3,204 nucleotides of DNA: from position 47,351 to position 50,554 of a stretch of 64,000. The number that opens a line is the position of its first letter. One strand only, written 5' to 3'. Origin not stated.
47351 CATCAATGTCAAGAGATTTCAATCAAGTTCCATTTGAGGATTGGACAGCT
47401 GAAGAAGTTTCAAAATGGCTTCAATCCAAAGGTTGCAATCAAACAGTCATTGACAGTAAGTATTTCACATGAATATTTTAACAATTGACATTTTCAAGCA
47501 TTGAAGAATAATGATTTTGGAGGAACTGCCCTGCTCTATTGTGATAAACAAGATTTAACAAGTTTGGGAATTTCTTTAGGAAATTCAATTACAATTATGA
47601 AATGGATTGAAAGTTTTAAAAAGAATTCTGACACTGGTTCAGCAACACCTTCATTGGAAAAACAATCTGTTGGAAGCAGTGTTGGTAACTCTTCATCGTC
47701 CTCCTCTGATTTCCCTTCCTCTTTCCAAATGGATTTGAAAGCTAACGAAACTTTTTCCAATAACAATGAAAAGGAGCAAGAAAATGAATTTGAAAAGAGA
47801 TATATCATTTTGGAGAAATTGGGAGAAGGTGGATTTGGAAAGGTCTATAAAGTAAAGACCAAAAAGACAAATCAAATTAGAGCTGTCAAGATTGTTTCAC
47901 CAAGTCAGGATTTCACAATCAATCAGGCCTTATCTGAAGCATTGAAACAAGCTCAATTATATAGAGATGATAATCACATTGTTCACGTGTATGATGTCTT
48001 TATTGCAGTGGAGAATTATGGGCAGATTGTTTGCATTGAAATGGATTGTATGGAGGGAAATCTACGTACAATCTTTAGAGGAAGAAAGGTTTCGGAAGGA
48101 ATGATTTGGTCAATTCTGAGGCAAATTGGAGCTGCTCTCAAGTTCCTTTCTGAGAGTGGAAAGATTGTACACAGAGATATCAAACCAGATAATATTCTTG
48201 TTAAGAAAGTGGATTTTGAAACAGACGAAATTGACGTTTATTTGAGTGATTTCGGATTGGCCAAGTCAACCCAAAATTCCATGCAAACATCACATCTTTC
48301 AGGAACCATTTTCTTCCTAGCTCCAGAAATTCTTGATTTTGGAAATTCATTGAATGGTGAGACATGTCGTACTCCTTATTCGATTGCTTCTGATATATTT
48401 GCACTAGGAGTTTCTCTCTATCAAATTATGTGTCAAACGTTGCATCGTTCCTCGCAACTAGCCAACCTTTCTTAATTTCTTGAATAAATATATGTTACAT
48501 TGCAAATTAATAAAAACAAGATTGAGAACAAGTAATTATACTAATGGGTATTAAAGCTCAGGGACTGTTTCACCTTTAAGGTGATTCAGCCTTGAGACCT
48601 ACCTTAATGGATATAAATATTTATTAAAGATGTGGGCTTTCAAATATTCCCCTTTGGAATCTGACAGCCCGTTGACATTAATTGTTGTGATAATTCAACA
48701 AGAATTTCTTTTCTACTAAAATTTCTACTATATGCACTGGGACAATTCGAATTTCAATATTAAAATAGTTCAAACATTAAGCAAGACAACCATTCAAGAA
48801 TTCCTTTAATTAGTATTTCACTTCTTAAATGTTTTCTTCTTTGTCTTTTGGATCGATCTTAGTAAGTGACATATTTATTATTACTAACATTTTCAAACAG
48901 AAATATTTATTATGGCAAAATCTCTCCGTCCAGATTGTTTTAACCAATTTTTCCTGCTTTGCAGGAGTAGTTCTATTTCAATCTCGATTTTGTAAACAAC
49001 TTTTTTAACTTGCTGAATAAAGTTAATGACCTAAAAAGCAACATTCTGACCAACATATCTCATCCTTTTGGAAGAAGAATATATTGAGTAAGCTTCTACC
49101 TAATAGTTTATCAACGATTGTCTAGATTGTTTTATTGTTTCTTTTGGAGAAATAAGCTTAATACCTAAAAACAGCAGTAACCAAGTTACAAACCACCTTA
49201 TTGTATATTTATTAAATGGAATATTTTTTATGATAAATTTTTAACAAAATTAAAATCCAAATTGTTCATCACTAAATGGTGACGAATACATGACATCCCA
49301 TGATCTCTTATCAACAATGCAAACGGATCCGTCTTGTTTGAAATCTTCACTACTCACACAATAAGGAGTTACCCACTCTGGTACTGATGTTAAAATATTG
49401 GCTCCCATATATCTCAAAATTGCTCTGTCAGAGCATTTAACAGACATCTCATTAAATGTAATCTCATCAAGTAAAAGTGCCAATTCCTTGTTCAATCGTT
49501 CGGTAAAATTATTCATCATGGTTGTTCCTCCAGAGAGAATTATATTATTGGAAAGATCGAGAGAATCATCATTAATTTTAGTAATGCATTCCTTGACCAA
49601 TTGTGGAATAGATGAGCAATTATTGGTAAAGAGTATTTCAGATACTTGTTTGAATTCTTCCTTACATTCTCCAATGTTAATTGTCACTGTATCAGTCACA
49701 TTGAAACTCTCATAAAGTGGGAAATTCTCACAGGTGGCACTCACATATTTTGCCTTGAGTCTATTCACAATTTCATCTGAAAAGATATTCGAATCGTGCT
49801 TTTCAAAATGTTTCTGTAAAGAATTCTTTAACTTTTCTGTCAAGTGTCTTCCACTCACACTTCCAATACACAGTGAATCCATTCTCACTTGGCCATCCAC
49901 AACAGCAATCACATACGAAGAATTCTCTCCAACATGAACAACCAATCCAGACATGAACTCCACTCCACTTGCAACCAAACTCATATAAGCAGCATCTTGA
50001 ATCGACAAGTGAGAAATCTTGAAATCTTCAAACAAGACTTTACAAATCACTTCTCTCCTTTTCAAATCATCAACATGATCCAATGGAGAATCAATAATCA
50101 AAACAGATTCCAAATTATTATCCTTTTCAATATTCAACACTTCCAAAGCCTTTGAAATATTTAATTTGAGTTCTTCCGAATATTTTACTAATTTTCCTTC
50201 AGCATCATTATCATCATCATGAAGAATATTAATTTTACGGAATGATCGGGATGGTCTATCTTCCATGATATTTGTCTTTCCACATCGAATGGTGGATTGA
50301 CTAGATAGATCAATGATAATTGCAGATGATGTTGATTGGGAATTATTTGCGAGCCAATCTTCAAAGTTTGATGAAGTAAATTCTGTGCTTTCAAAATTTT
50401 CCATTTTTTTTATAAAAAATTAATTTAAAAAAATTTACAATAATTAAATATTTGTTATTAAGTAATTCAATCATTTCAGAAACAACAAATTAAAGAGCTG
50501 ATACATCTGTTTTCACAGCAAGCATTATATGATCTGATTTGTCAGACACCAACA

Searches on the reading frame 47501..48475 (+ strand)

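Call 17: search_protein_families(library=pfam, proteins=[window:47501-48475:+], max_evalue=0.0001)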
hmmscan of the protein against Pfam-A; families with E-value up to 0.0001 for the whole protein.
window:47501-48475:+ (324 aa): 3 families
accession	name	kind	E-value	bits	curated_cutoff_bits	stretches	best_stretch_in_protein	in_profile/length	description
PF00069.31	Pkinase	-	4.7e-39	134.8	31.7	1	101-314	1-195/263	Protein kinase domain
PF07714.23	PK_Tyr_Ser-Thr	-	1.1e-25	90.8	23.1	1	103-313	3-201/258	Protein tyrosine and serine/threonine kinase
PF17667.7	Pkinase_fungal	-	2.9e-06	26.7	24.1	1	208-279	294-366/387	Fungal protein kinase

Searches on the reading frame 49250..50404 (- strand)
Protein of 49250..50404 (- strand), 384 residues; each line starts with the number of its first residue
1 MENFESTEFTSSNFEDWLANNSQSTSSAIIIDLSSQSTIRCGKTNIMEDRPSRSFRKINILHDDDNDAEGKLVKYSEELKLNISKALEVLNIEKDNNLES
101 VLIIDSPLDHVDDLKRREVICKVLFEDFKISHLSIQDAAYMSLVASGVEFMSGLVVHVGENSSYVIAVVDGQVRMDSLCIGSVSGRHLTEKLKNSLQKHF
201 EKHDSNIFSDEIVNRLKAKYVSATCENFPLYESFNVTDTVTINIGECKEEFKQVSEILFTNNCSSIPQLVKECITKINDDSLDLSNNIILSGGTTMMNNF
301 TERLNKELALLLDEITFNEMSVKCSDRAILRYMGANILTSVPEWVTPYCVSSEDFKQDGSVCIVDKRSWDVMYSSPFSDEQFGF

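Call 17: search_protein_families(library=pfam, proteins=[window:49250-50404:-], max_evalue=0.0001)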
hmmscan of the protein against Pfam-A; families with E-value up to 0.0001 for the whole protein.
window:49250-50404:- (384 aa): 1 family
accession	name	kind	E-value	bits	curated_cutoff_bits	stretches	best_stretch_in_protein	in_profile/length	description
PF00022.25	Actin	-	1e-27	97.2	27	2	261-366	301-407/410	Actin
